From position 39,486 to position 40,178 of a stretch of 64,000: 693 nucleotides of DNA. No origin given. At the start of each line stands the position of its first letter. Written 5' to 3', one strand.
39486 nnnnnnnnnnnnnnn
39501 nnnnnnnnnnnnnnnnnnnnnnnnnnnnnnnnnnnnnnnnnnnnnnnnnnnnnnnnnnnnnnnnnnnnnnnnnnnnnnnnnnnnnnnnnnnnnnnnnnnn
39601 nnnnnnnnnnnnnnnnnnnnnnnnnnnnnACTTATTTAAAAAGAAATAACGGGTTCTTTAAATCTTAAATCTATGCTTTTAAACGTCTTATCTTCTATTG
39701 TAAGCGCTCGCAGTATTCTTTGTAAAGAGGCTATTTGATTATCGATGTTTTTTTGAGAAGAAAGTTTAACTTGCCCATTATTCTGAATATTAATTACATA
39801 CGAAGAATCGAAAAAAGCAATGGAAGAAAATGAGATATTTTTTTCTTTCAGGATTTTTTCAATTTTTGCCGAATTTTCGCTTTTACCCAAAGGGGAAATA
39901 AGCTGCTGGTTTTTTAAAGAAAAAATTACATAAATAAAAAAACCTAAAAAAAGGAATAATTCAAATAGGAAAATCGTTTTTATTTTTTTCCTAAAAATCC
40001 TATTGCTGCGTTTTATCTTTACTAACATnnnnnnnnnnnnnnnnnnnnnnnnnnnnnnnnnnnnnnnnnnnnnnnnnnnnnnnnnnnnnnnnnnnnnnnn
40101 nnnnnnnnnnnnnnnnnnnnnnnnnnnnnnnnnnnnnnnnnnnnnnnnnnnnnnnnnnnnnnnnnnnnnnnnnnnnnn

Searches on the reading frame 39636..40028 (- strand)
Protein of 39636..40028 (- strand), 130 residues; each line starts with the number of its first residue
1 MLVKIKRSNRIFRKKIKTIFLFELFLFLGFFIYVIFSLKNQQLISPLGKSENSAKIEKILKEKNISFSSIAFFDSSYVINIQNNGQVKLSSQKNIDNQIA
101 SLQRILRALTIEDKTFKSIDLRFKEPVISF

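Call 86: search_protein_families(library=pfam, proteins=[window:39636-40028:-], max_evalue=0.001)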
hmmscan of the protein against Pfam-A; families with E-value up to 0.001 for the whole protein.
window:39636-40028:- (130 aa): 1 family
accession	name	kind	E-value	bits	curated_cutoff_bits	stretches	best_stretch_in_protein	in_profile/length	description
PF14794.11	DUF4479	-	0.00015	21.9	25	1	50-108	8-61/71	Domain of unknown function (DUF4479)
